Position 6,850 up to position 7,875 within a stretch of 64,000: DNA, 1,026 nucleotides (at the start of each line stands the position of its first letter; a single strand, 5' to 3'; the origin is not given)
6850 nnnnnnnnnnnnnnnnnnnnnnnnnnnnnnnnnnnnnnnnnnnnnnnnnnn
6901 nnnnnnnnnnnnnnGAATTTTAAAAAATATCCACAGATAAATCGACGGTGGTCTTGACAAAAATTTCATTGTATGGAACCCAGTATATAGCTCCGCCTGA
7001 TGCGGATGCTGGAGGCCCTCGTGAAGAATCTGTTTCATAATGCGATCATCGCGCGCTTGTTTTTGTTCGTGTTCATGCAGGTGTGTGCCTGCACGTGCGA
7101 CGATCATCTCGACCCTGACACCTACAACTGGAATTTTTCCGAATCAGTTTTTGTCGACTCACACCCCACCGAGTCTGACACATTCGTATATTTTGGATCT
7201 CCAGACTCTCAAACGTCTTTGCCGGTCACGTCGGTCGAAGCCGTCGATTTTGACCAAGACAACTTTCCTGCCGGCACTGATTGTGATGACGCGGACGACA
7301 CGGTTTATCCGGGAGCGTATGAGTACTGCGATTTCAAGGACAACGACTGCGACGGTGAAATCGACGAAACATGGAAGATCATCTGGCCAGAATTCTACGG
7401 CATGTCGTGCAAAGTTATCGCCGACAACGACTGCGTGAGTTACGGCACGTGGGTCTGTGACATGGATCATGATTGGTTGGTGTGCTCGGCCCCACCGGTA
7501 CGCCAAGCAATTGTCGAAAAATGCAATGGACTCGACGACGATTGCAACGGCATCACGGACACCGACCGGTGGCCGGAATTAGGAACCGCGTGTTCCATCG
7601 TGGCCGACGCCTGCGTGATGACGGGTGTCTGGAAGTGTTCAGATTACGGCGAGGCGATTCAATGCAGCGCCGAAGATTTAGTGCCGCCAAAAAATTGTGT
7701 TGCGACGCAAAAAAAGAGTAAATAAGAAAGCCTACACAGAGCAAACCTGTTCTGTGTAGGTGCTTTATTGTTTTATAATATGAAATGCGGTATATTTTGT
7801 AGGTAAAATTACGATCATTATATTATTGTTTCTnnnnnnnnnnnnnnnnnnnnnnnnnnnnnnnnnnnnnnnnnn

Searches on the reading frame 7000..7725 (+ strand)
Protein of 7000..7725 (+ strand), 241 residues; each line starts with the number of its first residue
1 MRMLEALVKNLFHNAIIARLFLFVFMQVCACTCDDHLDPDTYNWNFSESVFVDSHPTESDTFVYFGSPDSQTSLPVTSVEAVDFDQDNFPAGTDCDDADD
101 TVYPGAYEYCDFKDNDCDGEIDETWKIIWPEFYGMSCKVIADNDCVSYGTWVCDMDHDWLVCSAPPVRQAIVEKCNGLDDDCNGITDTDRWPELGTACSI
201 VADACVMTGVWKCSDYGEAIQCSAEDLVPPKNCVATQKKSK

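Call 67: search_protein_families(library=pfam, proteins=[window:7000-7725:+], max_evalue=0.001)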
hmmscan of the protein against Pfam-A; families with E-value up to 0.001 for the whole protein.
window:7000-7725:+ (241 aa): 1 family
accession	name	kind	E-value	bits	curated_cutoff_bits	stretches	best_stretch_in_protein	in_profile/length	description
PF11617.13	Cu-binding_MopE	-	3.6e-13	49.9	27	1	94-123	1-30/30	Putative metal-binding motif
